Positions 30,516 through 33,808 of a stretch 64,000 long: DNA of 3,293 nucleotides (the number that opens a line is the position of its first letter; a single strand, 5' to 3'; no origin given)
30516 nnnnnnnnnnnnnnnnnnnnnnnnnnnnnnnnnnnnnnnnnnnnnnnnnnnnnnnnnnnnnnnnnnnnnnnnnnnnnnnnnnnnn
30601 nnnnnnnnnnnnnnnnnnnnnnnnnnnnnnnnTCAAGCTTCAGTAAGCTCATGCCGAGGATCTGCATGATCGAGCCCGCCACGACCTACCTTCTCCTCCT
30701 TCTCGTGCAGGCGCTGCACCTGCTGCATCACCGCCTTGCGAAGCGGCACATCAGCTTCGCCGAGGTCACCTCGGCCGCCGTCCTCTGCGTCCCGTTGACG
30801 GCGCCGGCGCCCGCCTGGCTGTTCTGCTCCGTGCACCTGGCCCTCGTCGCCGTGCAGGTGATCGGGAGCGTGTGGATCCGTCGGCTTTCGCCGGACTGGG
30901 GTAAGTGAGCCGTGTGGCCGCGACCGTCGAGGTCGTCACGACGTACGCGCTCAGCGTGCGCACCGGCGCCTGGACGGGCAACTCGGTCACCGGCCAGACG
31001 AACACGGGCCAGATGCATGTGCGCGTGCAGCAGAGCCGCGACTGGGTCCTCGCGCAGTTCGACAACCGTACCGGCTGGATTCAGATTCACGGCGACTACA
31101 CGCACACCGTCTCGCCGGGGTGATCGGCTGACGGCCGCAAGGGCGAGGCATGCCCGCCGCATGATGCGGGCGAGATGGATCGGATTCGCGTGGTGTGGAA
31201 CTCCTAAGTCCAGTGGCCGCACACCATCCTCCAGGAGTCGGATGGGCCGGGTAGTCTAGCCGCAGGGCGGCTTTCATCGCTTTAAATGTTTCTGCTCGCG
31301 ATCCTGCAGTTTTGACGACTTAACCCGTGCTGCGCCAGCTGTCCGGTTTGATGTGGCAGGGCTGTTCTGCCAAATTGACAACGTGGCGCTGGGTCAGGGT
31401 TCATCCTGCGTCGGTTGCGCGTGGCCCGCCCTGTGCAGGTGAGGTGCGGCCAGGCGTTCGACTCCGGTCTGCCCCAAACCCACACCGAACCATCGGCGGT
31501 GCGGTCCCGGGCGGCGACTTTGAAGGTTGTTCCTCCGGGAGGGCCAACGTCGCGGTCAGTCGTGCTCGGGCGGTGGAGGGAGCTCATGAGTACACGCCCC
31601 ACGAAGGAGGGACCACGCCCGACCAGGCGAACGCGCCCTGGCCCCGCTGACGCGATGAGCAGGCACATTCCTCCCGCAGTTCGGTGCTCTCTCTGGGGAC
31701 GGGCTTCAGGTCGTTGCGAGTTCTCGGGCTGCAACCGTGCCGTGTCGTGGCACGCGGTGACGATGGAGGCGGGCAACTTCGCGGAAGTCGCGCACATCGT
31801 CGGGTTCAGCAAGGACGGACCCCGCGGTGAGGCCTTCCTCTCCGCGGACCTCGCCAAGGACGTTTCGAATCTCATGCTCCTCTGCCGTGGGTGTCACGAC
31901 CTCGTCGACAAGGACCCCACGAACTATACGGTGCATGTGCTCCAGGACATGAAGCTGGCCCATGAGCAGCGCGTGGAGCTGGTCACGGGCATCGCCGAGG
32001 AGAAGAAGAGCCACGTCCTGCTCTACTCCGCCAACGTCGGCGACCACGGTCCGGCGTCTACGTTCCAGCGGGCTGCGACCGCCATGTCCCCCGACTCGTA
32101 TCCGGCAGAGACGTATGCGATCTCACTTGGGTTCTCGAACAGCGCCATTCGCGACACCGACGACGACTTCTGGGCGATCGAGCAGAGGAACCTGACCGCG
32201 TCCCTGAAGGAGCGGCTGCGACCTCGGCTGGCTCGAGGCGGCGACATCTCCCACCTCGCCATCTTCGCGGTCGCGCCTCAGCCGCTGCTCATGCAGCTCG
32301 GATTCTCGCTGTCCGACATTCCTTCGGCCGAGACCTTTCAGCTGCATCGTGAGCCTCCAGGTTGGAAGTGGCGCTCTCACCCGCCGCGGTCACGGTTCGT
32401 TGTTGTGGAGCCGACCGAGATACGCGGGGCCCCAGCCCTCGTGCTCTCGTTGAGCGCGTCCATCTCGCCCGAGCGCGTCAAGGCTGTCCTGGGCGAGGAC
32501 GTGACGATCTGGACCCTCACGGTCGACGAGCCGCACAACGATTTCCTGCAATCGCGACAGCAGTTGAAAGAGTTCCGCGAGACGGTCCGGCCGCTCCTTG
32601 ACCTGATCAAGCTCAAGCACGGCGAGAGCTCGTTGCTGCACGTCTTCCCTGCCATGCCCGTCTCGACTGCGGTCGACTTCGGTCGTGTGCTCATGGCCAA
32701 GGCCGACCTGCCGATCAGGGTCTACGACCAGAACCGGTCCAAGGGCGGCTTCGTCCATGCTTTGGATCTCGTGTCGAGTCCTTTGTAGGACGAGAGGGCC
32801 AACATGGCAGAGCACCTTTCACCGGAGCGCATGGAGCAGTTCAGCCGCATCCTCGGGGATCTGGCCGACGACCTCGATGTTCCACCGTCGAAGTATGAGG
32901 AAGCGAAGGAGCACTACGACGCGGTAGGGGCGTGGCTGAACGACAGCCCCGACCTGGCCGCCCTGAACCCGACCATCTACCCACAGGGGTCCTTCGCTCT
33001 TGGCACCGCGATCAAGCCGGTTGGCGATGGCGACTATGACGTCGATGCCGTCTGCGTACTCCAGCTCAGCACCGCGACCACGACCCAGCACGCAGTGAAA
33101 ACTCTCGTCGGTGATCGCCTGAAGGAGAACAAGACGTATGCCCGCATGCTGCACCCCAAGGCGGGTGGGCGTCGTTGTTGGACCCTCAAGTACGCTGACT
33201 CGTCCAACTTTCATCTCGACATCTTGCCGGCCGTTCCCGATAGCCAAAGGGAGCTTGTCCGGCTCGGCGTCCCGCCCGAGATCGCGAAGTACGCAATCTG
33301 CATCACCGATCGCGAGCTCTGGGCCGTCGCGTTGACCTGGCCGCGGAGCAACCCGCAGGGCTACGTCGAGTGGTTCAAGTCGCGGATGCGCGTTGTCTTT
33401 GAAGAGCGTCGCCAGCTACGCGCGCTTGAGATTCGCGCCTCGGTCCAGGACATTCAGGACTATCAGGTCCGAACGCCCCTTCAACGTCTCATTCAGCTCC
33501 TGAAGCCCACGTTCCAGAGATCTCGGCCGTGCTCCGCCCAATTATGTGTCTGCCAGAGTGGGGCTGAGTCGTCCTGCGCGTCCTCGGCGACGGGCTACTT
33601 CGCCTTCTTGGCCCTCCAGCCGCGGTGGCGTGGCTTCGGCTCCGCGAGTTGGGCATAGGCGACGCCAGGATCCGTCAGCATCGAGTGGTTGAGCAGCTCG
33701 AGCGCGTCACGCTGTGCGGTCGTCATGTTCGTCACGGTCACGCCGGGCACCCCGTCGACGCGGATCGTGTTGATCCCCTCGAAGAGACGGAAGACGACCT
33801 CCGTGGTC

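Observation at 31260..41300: ~10-kb lower-GC island: Cap5(HNH-SAVED), IS-split nucleotidyltransferase, second CD-NTase, TM effector, Xis-like, integrase, tRNA-Phe 3' fragment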

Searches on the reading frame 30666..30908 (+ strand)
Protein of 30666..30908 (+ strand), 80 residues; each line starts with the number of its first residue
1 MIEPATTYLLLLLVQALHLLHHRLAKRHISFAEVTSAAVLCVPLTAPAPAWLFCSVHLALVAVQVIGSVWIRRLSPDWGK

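Call 89: search_protein_families(library=ncbifam, proteins=[window:30666-30908:+], max_evalue=0.001)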
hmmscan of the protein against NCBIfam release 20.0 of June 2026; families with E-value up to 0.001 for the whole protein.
window:30666-30908:+ (80 aa): 0 families

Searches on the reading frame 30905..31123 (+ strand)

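Call 89: search_protein_families(library=ncbifam, proteins=[window:30905-31123:+], max_evalue=0.001)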
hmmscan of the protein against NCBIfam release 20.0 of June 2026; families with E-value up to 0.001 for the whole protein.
window:30905-31123:+ (72 aa): 1 family
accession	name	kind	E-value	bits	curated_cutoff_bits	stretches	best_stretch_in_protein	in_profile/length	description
NF040678.1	EntFM_CwpFM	equivalog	0.00027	20.1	720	1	10-60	219-269/430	enterotoxin EntFM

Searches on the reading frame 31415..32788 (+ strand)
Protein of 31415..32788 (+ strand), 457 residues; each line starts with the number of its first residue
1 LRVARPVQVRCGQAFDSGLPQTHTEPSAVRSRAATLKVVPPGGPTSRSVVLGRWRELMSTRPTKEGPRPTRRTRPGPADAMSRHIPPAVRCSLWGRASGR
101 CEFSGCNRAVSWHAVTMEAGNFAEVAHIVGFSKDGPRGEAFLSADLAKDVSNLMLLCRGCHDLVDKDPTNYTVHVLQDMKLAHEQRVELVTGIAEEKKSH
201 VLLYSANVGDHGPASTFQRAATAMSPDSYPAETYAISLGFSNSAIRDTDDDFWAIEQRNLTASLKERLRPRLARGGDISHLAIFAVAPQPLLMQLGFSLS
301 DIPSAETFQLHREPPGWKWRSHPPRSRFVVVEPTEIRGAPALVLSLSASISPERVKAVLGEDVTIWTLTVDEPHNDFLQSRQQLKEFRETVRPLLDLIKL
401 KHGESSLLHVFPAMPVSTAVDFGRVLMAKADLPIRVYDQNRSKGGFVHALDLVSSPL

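Call 8: search_protein_families(library=pfam, proteins=[window:31415-32788:+], max_evalue=0.01)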
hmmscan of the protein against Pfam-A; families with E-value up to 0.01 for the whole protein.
window:31415-32788:+ (457 aa): 3 families
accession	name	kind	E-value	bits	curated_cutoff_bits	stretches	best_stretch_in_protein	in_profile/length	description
PF18145.6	SAVED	-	1.1e-45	156.2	26.2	1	265-452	2-190/190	SMODS-associated and fused to various effectors sensor domain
PF13391.12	HNH_2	-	0.00037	20.7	21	1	101-165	1-59/66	HNH endonuclease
PF01844.29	HNH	-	0.0072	16.9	21.4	0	145-162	25-42/47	HNH endonuclease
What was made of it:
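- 31586..32788 (+): Cap5-type effector (HNH endonuclease fused to a SAVED sensor), 400 aa. Pfam SAVED 1e-45 with weak HNH (call 8).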

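Call 33: find_encoding_contigs(protein=window:31586-32788:+, flank=10000, max_places=10)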
Protein window:31586-32788:+ (400 aa): 3 contigs read that carry it; 3 places shown.
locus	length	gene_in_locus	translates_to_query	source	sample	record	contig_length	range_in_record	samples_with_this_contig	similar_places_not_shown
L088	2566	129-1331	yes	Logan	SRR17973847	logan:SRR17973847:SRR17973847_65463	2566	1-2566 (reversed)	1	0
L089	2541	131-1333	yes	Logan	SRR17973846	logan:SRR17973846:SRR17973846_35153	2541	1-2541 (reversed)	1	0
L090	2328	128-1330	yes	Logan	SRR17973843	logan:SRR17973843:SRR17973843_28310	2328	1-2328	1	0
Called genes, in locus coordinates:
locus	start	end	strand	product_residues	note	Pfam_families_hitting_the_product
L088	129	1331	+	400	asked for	PF18145:SAVED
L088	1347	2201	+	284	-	PF18144:SMODS, PF21654:DncV-like_NTFase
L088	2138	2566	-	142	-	?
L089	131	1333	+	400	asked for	PF18145:SAVED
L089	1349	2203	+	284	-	PF18144:SMODS, PF21654:DncV-like_NTFase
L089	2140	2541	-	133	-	?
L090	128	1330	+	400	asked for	PF18145:SAVED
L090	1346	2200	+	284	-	PF18144:SMODS, PF21654:DncV-like_NTFase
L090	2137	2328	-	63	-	?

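Call 36: search_protein_families(library=padloc, proteins=[window:31586-32788:+], max_evalue=0.001)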
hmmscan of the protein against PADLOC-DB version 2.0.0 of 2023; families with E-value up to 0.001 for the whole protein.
window:31586-32788:+ (400 aa): 20 families
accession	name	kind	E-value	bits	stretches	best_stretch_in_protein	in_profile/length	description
PDLC00739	Effector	-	9.9e-144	477.3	1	25-395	5-375/378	Endonuclease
PDLC01997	SAVED1--SAVED_HNH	-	1.8e-127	423.8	1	25-394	3-366/368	-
PDLC00746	Effector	-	3.7e-104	346.8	1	24-394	13-386/389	Endonuclease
PDLC00749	Effector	-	4.3e-68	228.1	1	24-393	12-391/395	Endonuclease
PDLC00740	Effector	-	1.7e-67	225.9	1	31-396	19-384/391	Endonuclease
PDLC01998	SAVED1--SAVED_HNH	-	5.4e-51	171.9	1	27-396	113-490/506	-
PDLC01999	SAVED1--SAVED_HNH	-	2.9e-50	169.4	1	31-395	19-380/387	-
PDLC00743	Effector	-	1.3e-47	160.8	1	33-393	8-382/384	Endonuclease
PDLC00751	Effector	-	9.1e-46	154.9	1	26-396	129-512/530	Endonuclease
PDLC00742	Effector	-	1.2e-42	144.4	1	31-394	124-509/527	Endonuclease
PDLC00747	Effector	-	5.3e-34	116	1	27-382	11-359/373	Endonuclease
PDLC00738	Effector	-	8.9e-29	98.6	1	36-369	155-494/529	Endonuclease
PDLC02000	Effector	-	2e-25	87.6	1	37-368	155-488/524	SAVED1--SAVED_HNH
PDLC04772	PDC-M68A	-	8.4e-25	86.2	1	24-131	1-109/253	-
PDLC00760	Effector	-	2.4e-24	84.2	1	164-385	40-258/277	Unknown effector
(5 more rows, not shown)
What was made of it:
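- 31586..32788 (+): PADLOC PDLC00739 1e-143 (call 36).
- Checked: Cap5 (HNH-SAVED) is at 31586-32788 on the + strand (SAVED 1e-45; PADLOC endonuclease effector 1e-143; calls 8, 36).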

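Call 89: search_protein_families(library=ncbifam, proteins=[window:31586-32788:+], max_evalue=0.001)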
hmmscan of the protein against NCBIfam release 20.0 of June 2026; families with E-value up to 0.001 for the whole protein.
window:31586-32788:+ (400 aa): 3 families
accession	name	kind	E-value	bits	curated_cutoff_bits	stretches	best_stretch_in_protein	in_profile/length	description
NF033611.0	SAVED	domain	1.1e-45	156.2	33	1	141-395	2-259/261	SAVED domain-containing protein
NF005591.0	PRK07318.1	equivalog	0.00014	21.4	435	1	56-145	69-159/466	dipeptidase PepV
TIGR01887.1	dipeptidaselike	subfamily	0.00028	20.2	207.95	1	55-147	56-149/447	Sapep family Mn(2+)-dependent dipeptidase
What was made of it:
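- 31586..32788 (+): NCBIfam SAVED (call 89).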

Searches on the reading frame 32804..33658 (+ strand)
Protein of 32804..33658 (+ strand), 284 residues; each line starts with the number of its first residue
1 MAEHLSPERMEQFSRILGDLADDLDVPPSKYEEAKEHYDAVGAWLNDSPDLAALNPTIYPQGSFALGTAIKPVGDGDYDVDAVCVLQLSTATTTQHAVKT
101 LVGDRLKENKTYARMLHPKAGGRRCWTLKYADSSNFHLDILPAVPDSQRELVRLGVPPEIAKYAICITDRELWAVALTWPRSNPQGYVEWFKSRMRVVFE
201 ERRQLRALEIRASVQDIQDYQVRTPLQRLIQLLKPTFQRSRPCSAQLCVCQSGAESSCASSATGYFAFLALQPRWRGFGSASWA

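Call 8: search_protein_families(library=pfam, proteins=[window:32804-33658:+], max_evalue=0.01)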
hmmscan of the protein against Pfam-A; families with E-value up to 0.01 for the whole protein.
window:32804-33658:+ (284 aa): 2 families
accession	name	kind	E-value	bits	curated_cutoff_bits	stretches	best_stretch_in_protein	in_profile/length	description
PF21654.3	DncV-like_NTFase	-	1.1e-08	36.3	24.9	1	56-140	1-87/90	Cyclic GMP-AMP synthase DncV-like, nucleotidyltransferase domain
PF18144.7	SMODS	-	1.6e-08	35.4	26.5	1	17-150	7-136/164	Second Messenger Oligonucleotide or Dinucleotide Synthetase domain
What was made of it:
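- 32804..33505 (+): CD-NTase 1, N-terminal 234 codons (SMODS domain, GS...DxD motif), cut by the IS. Pfam SMODS/DncV-like (call 8).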

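Call 36: search_protein_families(library=padloc, proteins=[window:32804-33658:+], max_evalue=0.001)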
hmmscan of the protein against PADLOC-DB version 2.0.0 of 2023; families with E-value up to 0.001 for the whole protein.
window:32804-33658:+ (284 aa): 22 families
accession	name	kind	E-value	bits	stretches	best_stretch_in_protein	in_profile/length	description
PDLC00770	Cyclase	-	8e-80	267.1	1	10-234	5-236/509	oligonucleotide-cyclase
PDLC00780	Cyclase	-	2e-78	262.2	1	9-234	5-223/388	oligonucleotide-cyclase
PDLC00816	Cyclase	-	1.6e-44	150.7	1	12-234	13-227/542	oligonucleotide-cyclase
PDLC00815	Cyclase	-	4.1e-38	129.5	1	11-234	10-219/393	oligonucleotide-cyclase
PDLC00800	Cyclase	-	7e-22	76.4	1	11-198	15-191/420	oligonucleotide-cyclase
PDLC00787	Cyclase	-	4.2e-20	70.3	1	20-198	11-168/333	oligonucleotide-cyclase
PDLC00811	Cyclase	-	1.5e-18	65.1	1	8-223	46-256/427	oligonucleotide-cyclase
PDLC00793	Cyclase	-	6.3e-18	63.2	1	20-198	11-166/462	oligonucleotide-cyclase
PDLC00798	Cyclase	-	1.4e-17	62.2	1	22-192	12-159/344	oligonucleotide-cyclase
PDLC00797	Cyclase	-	1.4e-14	51.9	1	10-234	10-232/417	oligonucleotide-cyclase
PDLC00817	Cyclase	-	5.1e-14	50.2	1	4-234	13-242/419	oligonucleotide-cyclase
PDLC00795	Cyclase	-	1.3e-11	42.2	1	34-206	26-181/340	oligonucleotide-cyclase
PDLC00774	Cyclase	-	2.7e-08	31.4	1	52-207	45-171/316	oligonucleotide-cyclase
PDLC00822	Cyclase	-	4.5e-08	30.8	1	24-106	14-96/375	oligonucleotide-cyclase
PDLC00824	Cyclase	-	2.1e-07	28.1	1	60-149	59-152/466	oligonucleotide-cyclase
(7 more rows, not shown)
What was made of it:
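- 32804..33505 (+): PADLOC PDLC00770 positions 5-236 (call 36).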
